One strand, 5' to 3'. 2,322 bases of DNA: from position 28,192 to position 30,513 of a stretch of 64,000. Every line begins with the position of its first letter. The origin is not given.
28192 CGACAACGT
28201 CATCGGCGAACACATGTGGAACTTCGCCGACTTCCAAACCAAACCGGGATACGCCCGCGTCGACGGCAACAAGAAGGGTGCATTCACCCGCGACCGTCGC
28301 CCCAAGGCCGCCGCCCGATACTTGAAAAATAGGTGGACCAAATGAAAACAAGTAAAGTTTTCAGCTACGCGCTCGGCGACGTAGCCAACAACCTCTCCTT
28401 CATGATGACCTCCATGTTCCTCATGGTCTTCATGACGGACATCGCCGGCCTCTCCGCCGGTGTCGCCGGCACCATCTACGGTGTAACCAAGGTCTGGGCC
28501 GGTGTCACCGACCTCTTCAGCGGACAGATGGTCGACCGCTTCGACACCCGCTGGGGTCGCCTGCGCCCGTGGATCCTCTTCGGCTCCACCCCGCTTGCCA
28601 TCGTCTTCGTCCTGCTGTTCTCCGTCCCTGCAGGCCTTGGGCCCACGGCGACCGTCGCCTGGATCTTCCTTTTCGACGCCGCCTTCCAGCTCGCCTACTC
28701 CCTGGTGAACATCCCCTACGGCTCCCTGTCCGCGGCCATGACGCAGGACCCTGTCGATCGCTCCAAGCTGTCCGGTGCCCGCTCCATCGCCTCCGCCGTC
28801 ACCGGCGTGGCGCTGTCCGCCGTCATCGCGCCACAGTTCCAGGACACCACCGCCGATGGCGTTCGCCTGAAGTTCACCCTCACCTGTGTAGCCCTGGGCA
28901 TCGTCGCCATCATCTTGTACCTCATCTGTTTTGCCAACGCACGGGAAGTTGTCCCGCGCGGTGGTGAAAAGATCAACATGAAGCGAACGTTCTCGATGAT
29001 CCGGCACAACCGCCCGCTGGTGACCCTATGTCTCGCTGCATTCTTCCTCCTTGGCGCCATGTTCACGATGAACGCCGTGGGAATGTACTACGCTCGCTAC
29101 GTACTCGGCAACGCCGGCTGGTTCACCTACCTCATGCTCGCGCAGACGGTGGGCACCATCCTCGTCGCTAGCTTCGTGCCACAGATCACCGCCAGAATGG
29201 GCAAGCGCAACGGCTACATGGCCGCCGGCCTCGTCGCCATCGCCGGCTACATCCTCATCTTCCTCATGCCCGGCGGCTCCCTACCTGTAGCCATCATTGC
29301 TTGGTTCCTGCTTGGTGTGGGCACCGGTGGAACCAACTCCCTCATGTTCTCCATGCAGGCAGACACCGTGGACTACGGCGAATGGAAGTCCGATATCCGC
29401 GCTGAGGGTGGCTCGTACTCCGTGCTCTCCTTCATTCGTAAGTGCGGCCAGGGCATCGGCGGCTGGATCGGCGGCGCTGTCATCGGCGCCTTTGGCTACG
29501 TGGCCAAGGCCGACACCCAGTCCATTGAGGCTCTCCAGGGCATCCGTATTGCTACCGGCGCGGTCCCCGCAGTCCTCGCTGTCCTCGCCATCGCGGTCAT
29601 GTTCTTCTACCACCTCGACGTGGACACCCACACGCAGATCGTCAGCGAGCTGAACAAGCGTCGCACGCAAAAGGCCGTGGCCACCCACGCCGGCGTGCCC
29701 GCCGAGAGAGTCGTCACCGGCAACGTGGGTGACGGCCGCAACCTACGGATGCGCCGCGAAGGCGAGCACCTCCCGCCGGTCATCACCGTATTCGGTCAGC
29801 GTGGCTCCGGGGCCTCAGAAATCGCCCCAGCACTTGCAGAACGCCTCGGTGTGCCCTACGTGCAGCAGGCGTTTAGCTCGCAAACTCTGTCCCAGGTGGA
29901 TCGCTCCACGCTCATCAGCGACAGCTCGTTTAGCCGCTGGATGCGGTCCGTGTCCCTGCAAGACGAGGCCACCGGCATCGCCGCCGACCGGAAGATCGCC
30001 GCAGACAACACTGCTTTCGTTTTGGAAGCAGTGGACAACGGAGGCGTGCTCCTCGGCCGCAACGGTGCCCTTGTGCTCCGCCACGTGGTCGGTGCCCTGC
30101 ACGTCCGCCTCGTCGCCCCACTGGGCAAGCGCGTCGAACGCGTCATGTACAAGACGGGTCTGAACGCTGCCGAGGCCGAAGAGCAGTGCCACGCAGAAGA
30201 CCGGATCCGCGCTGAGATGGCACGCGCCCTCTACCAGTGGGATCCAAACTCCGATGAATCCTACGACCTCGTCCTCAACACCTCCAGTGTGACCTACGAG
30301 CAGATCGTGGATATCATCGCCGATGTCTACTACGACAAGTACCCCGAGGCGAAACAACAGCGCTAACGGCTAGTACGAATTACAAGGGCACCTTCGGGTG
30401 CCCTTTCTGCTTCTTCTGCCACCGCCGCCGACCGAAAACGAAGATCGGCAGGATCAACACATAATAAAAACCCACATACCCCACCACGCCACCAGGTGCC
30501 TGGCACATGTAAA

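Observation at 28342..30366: Glucuronide GPH transporter fused in-frame to a cytidylate-kinase-like (Cytidylate_kin2-type) domain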

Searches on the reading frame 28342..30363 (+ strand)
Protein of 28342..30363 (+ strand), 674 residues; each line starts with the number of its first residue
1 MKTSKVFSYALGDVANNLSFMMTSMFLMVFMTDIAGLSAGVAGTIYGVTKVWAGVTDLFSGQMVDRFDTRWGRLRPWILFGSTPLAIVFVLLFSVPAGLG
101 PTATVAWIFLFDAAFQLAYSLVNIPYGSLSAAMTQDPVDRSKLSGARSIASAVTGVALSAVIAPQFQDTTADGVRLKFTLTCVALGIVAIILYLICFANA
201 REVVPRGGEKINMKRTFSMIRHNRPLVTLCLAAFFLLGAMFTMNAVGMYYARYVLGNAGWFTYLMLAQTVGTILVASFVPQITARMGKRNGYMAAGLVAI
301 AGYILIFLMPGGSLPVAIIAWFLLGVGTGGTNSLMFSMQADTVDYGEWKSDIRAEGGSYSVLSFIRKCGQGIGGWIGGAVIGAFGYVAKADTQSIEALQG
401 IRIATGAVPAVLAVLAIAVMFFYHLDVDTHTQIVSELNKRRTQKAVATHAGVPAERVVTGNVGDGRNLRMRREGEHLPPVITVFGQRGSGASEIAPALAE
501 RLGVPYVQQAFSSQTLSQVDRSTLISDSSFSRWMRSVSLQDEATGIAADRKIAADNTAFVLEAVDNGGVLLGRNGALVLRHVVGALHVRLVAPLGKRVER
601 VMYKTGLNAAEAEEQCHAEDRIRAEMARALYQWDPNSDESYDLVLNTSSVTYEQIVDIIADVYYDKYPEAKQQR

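Call 3: search_protein_families(library=pfam, proteins=[window:28342-30363:+], max_evalue=0.01)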
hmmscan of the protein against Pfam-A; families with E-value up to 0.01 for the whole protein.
window:28342-30363:+ (674 aa): 3 families
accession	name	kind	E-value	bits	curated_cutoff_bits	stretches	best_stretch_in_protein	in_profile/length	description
PF13347.12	MFS_2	-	1.8e-88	297.4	27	1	8-426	1-426/427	MFS/sugar transport protein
PF13189.12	Cytidylate_kin2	-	3e-32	112.6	28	1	480-648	1-175/176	Cytidylate kinase-like family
PF07690.21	MFS_1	-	3.6e-14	52.9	33.4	1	17-343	9-323/347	Major Facilitator Superfamily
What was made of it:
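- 28363..29619 (+): 12-helix GPH/MFS_2 transporter core (aa 8-426). PF13347 E=1.8e-88 (call 3).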

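Call 4: search_protein_families(library=ncbifam, proteins=[window:28342-30363:+], max_evalue=0.01)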
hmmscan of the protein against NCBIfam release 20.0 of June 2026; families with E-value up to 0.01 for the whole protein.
window:28342-30363:+ (674 aa): 6 families
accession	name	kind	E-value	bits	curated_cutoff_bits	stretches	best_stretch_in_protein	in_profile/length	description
NF007353.0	PRK09848.1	equivalog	1.3e-133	446.2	528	1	5-445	9-449/457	glucuronide transporter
TIGR00792.1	gph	subfamily_domain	3.4e-114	381.9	231.35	1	7-440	2-437/437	glycoside-pentoside-hexuronide (GPH):cation symporter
NF007749.0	PRK10429.1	equivalog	3.5e-65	220.7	456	1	4-451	6-462/473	melibiose:sodium transporter MelB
NF007237.0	PRK09669.1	subfamily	5e-64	216.6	610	1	4-446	9-451/461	putative symporter YagG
NF008526.0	PRK11462.1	equivalog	9.5e-49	166.4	836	1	7-444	12-451/460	glycoside-pentoside-hexuronide family transporter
TIGR02173.1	cyt_kin_arch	equivalog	8.2e-09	35.7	102.1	1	480-661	2-166/169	(d)CMP kinase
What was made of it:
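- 28342..30366 (+): Whole gene, stop codon included: 674-aa GPH symporter fused to a Cytidylate_kin2-like domain. Both domains are found in calls 3 and 4.
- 28363..29619 (+): TIGR00792 scores 382 bits against a cut-off of 231 (call 4).
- On GPH (glycoside-pentoside-hexuronide):cation symporter family (TIGR00792 / PF13347): TIGR00792 scores 381.9 bits against a cut-off of 231.35 over aa 7-440 (call 4).
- On Glucuronide transporter UidB/GusB (NCBIfam NF007353 equivalog): 446.2 bits against a cut-off of 528 (call 4).
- Checked: NCBIfam (call 4): TIGR00792 gph scores 381.9 against a cut-off of 231.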

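Call 5: find_homologous_proteins(query=window:28342-30363:+)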
Query window:28342-30363:+ (674 aa): 581 proteins with E <= 0.001 among 8000 candidates; the best 120 are listed.
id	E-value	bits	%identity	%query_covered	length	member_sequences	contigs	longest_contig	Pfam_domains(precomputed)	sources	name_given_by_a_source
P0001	0.0e+0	1464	98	100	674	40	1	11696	PF13347.13,PF13189.13,PF07690.22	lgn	-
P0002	0.0e+0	1331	87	100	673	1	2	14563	PF13347.13,PF13189.13,PF07690.22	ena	-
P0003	0.0e+0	1326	86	100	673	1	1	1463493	PF13347.13,PF13189.13,PF07690.22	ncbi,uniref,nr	ncbi:sugar (Glycoside-Pentoside-Hexuronide) transporter [Corynebacterium pyruviciproducens ATCC BAA-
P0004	0.0e+0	1326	86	100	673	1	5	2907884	PF13347.13,PF13189.13,PF07690.22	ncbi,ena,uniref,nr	ncbi:cytidylate kinase family protein [Corynebacterium pyruviciproducens]|uniref:Glycoside-pentoside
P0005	0.0e+0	1324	86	100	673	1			PF13347.13,PF13189.13,PF07690.22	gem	-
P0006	0.0e+0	1324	86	100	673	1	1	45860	PF13347.13,PF13189.13,PF07690.22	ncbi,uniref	ncbi:MAG: glycoside-pentoside-hexuronide (GPH):cation symporter [Corynebacterium pyruviciproducens]|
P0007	0.0e+0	1324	86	100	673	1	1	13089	PF13347.13,PF13189.13,PF07690.22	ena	-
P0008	0.0e+0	1324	86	100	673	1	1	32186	PF13347.13,PF13189.13,PF07690.22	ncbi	ncbi:glycoside-pentoside-hexuronide (GPH):cation symporter [Corynebacterium pyruviciproducens]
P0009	0.0e+0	1284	86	97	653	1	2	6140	PF13347.13,PF13189.13,PF07690.22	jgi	-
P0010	0.0e+0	1283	87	96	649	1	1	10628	PF13347.13,PF13189.13,PF07690.22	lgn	-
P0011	0.0e+0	1281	87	96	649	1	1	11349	PF13347.13,PF13189.13,PF07690.22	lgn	-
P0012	0.0e+0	1278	86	96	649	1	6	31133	PF13347.13,PF13189.13,PF07690.22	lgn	-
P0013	0.0e+0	1278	86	96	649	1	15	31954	PF13347.13,PF13189.13,PF07690.22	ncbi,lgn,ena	-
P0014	0.0e+0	1277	86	96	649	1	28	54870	PF13347.13,PF13189.13,PF07690.22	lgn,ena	-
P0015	0.0e+0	1276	86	96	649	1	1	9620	PF13347.13,PF13189.13,PF07690.22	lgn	-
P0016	0.0e+0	1276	86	96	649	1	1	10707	PF13347.13,PF13189.13,PF07690.22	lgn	-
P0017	0.0e+0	1276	86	96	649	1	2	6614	PF13347.13,PF13189.13,PF07690.22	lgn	-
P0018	0.0e+0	1276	86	96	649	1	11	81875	PF13347.13,PF13189.13,PF07690.22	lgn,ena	-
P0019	0.0e+0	1276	86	96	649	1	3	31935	PF13347.13,PF13189.13,PF07690.22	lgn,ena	-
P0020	0.0e+0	1276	86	96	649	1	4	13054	PF13347.13,PF13189.13,PF07690.22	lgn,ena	-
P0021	0.0e+0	1275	86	96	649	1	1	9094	PF13347.13,PF13189.13,PF07690.22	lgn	-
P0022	0.0e+0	1275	86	96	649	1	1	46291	PF13347.13,PF13189.13,PF07690.22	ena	-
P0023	0.0e+0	1275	86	96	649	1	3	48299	PF13347.13,PF13189.13,PF07690.22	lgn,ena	-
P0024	0.0e+0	1274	86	96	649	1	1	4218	PF13347.13,PF13189.13,PF07690.22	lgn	-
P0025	0.0e+0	1274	86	96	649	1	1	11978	PF13347.13,PF13189.13,PF07690.22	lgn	-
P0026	0.0e+0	1274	86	96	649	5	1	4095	PF13347.13,PF13189.13,PF07690.22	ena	-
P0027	0.0e+0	1273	86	96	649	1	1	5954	PF13347.13,PF13189.13,PF07690.22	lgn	-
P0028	0.0e+0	1273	86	96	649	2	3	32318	PF13347.13,PF13189.13,PF07690.22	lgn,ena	-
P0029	0.0e+0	1272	86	96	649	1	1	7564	PF13347.13,PF13189.13,PF07690.22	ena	-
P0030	0.0e+0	1270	86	96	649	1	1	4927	PF13347.13,PF13189.13,PF07690.22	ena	-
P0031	0.0e+0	1270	86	96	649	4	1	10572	PF13347.13,PF13189.13,PF07690.22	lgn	-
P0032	0.0e+0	1268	86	96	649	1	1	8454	PF13347.13,PF13189.13,PF07690.22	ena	-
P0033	0.0e+0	1100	73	99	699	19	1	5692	PF13347.13,PF13189.13,PF07690.22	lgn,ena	-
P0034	0.0e+0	1065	71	99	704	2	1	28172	PF13347.13,PF13189.13,PF07690.22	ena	-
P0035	0.0e+0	1063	70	100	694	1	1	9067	PF13347.13,PF13189.13,PF07690.22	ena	-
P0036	0.0e+0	1061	70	100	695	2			PF13347.13,PF13189.13,PF07690.22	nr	nr:cytidylate kinase family protein [Corynebacterium comes]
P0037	0.0e+0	1057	69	100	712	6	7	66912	PF13347.13,PF13189.13,PF07690.22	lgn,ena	-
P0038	0.0e+0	1056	71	99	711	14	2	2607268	PF13347.13,PF13189.13,PF07690.22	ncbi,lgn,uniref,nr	ncbi:GPH family glycoside-pentoside-hexuronide:cation symporter [Corynebacterium marinum DSM 44953]|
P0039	0.0e+0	1055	70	100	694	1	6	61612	PF13347.13,PF13189.13,PF07690.22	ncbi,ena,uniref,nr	ncbi:cytidylate kinase family protein [uncultured Corynebacterium sp.]|uniref:cytidylate kinase fami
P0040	0.0e+0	1052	70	100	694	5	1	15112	PF13347.13,PF13189.13,PF07690.22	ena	-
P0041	0.0e+0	1050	68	99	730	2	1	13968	PF13347.13,PF13189.13,PF07690.22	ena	-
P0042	0.0e+0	1046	70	100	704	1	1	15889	PF13347.13,PF13189.13,PF07690.22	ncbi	-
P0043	0.0e+0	1045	68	99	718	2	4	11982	PF13347.13,PF13189.13,PF07690.22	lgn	-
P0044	0.0e+0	1036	69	99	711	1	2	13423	PF13347.13,PF13189.13,PF07690.22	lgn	-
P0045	0.0e+0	1034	68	100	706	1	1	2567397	PF13347.13,PF13189.13,PF07690.22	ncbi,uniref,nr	ncbi:glycoside-pentoside-hexuronide (GPH):cation symporter [Corynebacterium breve]|uniref:Glycoside-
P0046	0.0e+0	1033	68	99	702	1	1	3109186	PF13347.13,PF13189.13,PF07690.22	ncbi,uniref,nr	ncbi:Glucuronide carrier protein [Corynebacterium occultum]|uniref:Glucuronide carrier protein n=1 T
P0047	0.0e+0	1032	68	99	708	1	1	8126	PF13347.13,PF13189.13,PF07690.22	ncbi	-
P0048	0.0e+0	1031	67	100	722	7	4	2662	PF13347.13,PF13189.13,PF07690.22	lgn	-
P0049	0.0e+0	1025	68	99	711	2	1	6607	PF13347.13,PF13189.13,PF07690.22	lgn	-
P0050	0.0e+0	1013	68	99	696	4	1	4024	PF13347.13,PF13189.13,PF07690.22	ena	-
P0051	2.3e-298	1009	67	99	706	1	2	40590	PF13347.13,PF13189.13,PF07690.22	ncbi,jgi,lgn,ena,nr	ncbi:MAG TPA: glycoside-pentoside-hexuronide (GPH):cation symporter [Beutenbergiaceae bacterium]|nr:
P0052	2.6e-296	1002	67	99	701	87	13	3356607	PF13347.13,PF13189.13,PF07690.22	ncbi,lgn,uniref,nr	ncbi:cytidylate kinase family protein [Corynebacterium glutamicum]|uniref:cytidylate kinase family p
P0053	2.2e-295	999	68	99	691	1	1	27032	PF13347.13,PF13189.13,PF07690.22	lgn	-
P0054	2.3e-295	999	65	100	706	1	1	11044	PF13347.13,PF13189.13,PF07690.22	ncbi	-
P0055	4.5e-295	998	67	99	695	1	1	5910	PF13347.13,PF13189.13,PF07690.22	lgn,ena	-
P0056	1.6e-294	996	66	99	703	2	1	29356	PF13347.13,PF13189.13,PF07690.22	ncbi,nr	ncbi:MAG: MFS transporter [Propionibacterium sp.]|nr:MFS transporter [Propionibacterium sp.]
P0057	1.2e-293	994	66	99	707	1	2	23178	PF13347.13,PF13189.13,PF07690.22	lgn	-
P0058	3.7e-293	992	66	99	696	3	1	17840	PF13347.13,PF13189.13,PF07690.22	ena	-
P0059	5.4e-293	991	67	99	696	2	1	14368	PF13347.13,PF13189.13,PF07690.22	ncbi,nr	ncbi:cytidylate kinase family protein [Knoellia aerolata]|nr:cytidylate kinase family protein [Knoel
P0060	8.7e-293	991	66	99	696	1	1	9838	PF13347.13,PF13189.13,PF07690.22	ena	-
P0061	8.9e-293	991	67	99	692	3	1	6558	PF13347.13,PF13189.13,PF07690.22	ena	-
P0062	1.2e-292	990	67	99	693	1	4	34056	PF13347.13,PF13189.13,PF07690.22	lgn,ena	-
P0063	1.3e-292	990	66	99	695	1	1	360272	PF13347.13,PF13189.13,PF07690.22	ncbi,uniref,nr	ncbi:glycoside-pentoside-hexuronide (GPH):cation symporter [Tessaracoccus sp. OS52]|uniref:cytidylat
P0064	1.4e-292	990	66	99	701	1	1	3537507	PF13347.13,PF13189.13,PF07690.22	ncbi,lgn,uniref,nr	ncbi:hypothetical protein N24_2557 [Corynebacterium suranareeae]|uniref:Glucuronide carrier protein 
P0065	1.5e-292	990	66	100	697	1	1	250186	PF13347.13,PF13189.13,PF07690.22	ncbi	-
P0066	4.6e-292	988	66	100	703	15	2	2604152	PF13347.13,PF13189.13,PF07690.22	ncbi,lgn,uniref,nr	ncbi:cytidylate kinase family protein [Corynebacterium frankenforstense]|uniref:cytidylate kinase fa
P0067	4.9e-292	988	66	98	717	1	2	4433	PF13347.13,PF13189.13,PF07690.22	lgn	-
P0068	1.1e-291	987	66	100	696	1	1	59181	PF13347.13,PF13189.13,PF07690.22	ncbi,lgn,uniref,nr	ncbi:cytidylate kinase family protein [Tessaracoccus oleiagri]|uniref:Sugar (Glycoside-Pentoside-Hex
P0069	1.1e-291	987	65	99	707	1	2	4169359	PF13347.13,PF13189.13,PF07690.22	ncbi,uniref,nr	ncbi:cytidylate kinase family protein [Ornithinimicrobium sufpigmenti]|uniref:cytidylate kinase fami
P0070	2.4e-291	986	64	99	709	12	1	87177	PF13347.13,PF13189.13,PF07690.22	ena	-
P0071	1.6e-290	983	67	99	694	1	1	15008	PF13347.13,PF13189.13,PF07690.22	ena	-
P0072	4.8e-290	982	66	99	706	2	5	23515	PF13347.13,PF13189.13,PF07690.22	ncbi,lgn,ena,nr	ncbi:MAG: MFS transporter [Actinomycetales bacterium]|nr:MFS transporter [Actinomycetales bacterium]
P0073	6.6e-290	981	65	100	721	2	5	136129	PF13347.13,PF13189.13,PF07690.22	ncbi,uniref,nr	ncbi:cytidylate kinase family protein [Corynebacterium cystitidis]|uniref:cytidylate kinase family p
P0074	1.9e-289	980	64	99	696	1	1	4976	PF13347.13,PF13189.13,PF07690.22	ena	-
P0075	2.6e-289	979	66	99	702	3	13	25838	PF13347.13,PF13189.13,PF07690.22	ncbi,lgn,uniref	ncbi:MAG: glycoside-pentoside-hexuronide (GPH):cation symporter [Brooklawnia sp.]|uniref:glycoside-p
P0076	4.5e-289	978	65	99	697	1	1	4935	PF13347.13,PF13189.13,PF07690.22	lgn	-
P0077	1.5e-288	977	66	99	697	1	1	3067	PF13347.13,PF13189.13,PF07690.22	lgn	-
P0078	1.6e-288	977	65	99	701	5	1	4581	PF13347.13,PF13189.13,PF07690.22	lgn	-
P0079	3.3e-288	976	65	100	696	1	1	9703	PF13347.13,PF13189.13,PF07690.22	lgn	-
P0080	3.3e-288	976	65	99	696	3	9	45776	PF13347.13,PF13189.13,PF07690.22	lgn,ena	-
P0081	3.7e-288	975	64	99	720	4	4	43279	PF13347.13,PF13189.13,PF07690.22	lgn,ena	-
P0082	3.9e-288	975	65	99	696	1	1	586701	PF13347.13,PF13189.13,PF07690.22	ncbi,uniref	ncbi:glycoside-pentoside-hexuronide (GPH):cation symporter [Pseudactinotalea sp. Z1748]|uniref:glyco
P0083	8.1e-288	974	65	99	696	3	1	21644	PF13347.13,PF13189.13,PF07690.22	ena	-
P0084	1.8e-287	973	65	100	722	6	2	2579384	PF13347.13,PF13189.13,PF07690.22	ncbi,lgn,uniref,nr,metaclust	ncbi:cytidylate kinase family protein [Corynebacterium pilosum]|uniref:Glucuronide carrier protein n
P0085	3.8e-286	969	66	99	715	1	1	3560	PF13347.13,PF13189.13,PF07690.22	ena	-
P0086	7.9e-286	968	65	99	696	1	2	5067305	PF13347.13,PF13189.13,PF07690.22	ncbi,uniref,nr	ncbi:cytidylate kinase family protein [Ruania zhangjianzhongii]|uniref:cytidylate kinase family prot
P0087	1.6e-285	967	65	100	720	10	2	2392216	PF13347.13,PF13189.13,PF07690.22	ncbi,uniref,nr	ncbi:glucuronide carrier protein [Corynebacterium renale]|uniref:cytidylate kinase family protein n=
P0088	2.4e-285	966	64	99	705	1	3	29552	PF13347.13,PF13189.13,PF07690.22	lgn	-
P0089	4.9e-285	965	65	99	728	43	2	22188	PF13347.13,PF13189.13,PF07690.22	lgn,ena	-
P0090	1.2e-284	964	65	98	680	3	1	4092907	PF13347.13,PF13189.13,PF07690.22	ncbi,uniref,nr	ncbi:cytidylate kinase family protein [Ornithinimicrobium ciconiae]|uniref:cytidylate kinase family 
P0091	4.4e-284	962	66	99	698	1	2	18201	PF13347.13,PF13189.13,PF07690.22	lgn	-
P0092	2.6e-283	959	64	99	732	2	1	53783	PF13347.13,PF13189.13,PF07690.22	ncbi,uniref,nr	ncbi:MFS transporter [Corynebacterium tapiri]|uniref:MFS transporter n=2 Tax=Corynebacterium tapiri 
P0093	1.9e-282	957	63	99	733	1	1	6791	PF13347.13,PF13189.13,PF07690.22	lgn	-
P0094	4.9e-282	955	63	100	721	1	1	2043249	PF13347.13,PF13189.13,PF07690.22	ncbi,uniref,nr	ncbi:cytidylate kinase family protein [Trueperella bialowiezensis]|uniref:Glucuronide permease n=1 T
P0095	4.8e-281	952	65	99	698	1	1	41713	PF13347.13,PF13189.13,PF07690.22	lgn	-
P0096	4.1e-280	949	63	100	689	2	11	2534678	PF13347.13,PF13189.13,PF07690.22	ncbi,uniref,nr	ncbi:glycoside-pentoside-hexuronide (GPH):cation symporter [Corynebacterium uberis]|uniref:cytidylat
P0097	4.2e-280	949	64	99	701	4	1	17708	PF13347.13,PF13189.13,PF07690.22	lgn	-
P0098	6.6e-280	948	64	98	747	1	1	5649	PF13347.13,PF13189.13,PF07690.22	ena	-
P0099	4.8e-279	945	62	99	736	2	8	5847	PF13347.13,PF13189.13,PF07690.22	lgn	-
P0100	6.4e-279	945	61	99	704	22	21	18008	PF13347.13,PF13189.13,PF07690.22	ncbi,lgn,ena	-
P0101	1.2e-278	944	61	99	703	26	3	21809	PF13347.13,PF13189.13,PF07690.22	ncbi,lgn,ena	-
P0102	1.0e-277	941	64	97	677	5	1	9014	PF13347.13,PF13189.13,PF07690.22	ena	-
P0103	5.3e-277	939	62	99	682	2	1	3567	PF13347.13,PF13189.13,PF07690.22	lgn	-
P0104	5.7e-276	935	61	99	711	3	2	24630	PF13347.13,PF13189.13,PF07690.22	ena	-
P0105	8.8e-273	925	61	99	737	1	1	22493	PF13347.13,PF13189.13,PF07690.22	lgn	-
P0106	1.0e-272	924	61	99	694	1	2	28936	PF13347.13,PF13189.13,PF07690.22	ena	-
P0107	1.7e-272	924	63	98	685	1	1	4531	PF13347.13,PF13189.13,PF07690.22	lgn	-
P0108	1.8e-271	920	60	99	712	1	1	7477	PF13347.13,PF13189.13,PF07690.22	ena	-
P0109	1.2e-270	918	60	99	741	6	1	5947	PF13347.13,PF13189.13,PF07690.22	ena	-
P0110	5.5e-267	906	59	99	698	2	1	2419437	PF13347.13,PF13189.13,PF07690.22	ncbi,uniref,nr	ncbi:cytidylate kinase family protein [Corynebacterium uterequi]|uniref:cytidylate kinase family pro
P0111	5.0e-266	902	59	99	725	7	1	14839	PF13347.13,PF13189.13,PF07690.22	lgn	-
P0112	4.5e-263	893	73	49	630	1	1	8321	PF13347.13,PF13189.13,PF07690.22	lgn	-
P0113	3.3e-260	883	62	100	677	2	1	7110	PF13347.13,PF13189.13,PF07690.22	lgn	-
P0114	3.7e-260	883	59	99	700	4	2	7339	PF13347.13,PF13189.13,PF07690.22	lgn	-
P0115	4.6e-255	866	59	99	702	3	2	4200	PF13347.13,PF13189.13,PF07690.22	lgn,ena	-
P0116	6.1e-255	866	58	99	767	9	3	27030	PF13347.13,PF13189.13,PF07690.22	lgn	-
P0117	8.1e-255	865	61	99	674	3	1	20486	PF13347.13,PF13189.13,PF07690.22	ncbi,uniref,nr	ncbi:MFS transporter [Georgenia subflava]|uniref:MFS transporter n=1 Tax=Georgenia subflava TaxID=16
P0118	1.6e-253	861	59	99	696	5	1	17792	PF13347.13,PF13189.13,PF07690.22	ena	-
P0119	4.2e-253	860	60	99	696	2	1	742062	PF13347.13,PF13189.13,PF07690.22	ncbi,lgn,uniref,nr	ncbi:cytidylate kinase family protein [Aestuariimicrobium sp. T2.26MG-19.2B]|uniref:cytidylate kinas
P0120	7.5e-253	859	60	99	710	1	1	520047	PF13347.13,PF13189.13,PF07690.22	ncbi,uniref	ncbi:glycoside-pentoside-hexuronide (GPH):cation symporter [Aestuariimicrobium soli]|uniref:glycosid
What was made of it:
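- Checked: Both domain scores lie far above the curated thresholds, and the same architecture recurs in every one of the best 120 homolog clusters (call 5).
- All 120 best clusters carry PF13347 plus PF13189 (call 5). All 120 best homolog clusters are fused (call 5).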

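Call 6: list_cluster_members(proteins=[window:28342-30363:+, window:28333-30363:+])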
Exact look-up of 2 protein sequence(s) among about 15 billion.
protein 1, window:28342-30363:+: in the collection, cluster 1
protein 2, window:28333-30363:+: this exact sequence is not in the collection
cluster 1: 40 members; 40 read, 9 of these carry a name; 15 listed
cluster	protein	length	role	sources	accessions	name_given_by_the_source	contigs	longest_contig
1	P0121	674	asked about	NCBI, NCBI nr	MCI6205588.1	MAG: glycoside-pentoside-hexuronide (GPH):cation symporter [Corynebacterium ... | glycoside-pentoside-hexuronide (GPH):cation symporter [Corynebacterium glucuronolyticum]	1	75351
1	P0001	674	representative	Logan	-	-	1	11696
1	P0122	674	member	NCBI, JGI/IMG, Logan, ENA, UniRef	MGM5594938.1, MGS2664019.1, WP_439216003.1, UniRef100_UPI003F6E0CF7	glycoside-pentoside-hexuronide (GPH):cation symporter [Corynebacterium glucuronolyticum] | glycoside-pentoside-hexuronide (GPH):cation symporter n=1 Tax=Corynebacterium ...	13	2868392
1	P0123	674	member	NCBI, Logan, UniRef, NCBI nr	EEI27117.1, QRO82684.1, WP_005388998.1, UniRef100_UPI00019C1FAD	cytidylate kinase family protein [Corynebacterium glucuronolyticum] | cytidylate kinase family protein n=1 Tax=Corynebacterium glucuronolyticum TaxID=39791 ...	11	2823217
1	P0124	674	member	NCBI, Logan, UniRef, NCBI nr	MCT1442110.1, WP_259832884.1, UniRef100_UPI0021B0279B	cytidylate kinase family protein [Corynebacterium glucuronolyticum] | cytidylate kinase family protein n=1 Tax=Corynebacterium glucuronolyticum TaxID=39791 ...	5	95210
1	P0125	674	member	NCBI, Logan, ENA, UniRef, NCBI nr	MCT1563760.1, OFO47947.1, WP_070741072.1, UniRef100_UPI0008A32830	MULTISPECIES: cytidylate kinase family protein [Corynebacterium] | cytidylate kinase family protein n=1 Tax=Corynebacterium TaxID=1716 RepID=UPI0008A32830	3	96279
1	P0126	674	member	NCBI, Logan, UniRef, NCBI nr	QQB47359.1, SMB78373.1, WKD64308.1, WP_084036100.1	MFS transporter [Corynebacterium glucuronolyticum] | MFS transporter n=1 Tax=Corynebacterium glucuronolyticum TaxID=39791 ... | cytidylate kinase family protein [Corynebacterium glucuronolyticum]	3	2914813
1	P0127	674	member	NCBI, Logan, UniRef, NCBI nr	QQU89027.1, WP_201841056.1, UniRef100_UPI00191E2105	MFS transporter [Corynebacterium glucuronolyticum] | cytidylate kinase family protein n=1 Tax=Corynebacterium glucuronolyticum TaxID=39791 ... | cytidylate kinase family protein [Corynebacterium glucuronolyticum]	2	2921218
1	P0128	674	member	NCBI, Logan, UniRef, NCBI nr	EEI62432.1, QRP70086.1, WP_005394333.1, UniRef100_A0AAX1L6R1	cytidylate kinase family protein [Corynebacterium glucuronolyticum] | MFS transporter n=2 Tax=Corynebacterium glucuronolyticum TaxID=39791 ...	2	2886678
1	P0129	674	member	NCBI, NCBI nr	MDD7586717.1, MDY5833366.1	MAG: glycoside-pentoside-hexuronide (GPH):cation symporter [Corynebacterium ... | glycoside-pentoside-hexuronide (GPH):cation symporter [Mycobacteriaceae bacterium]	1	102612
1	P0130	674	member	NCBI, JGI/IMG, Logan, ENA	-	-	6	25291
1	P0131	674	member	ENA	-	-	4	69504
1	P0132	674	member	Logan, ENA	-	-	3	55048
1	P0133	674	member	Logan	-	-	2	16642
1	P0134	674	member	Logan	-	-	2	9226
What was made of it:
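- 28342..30366 (+): The exact protein is in public collections as C. glucuronolyticum MCI6205588.1 (call 6).
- Checked: The GTG-extended version is not in the collection (call 6).
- Identical protein in many assemblies (call 6). The identical 674-aa protein is found in many independent C. glucuronolyticum assemblies, including complete genomes (call 6).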
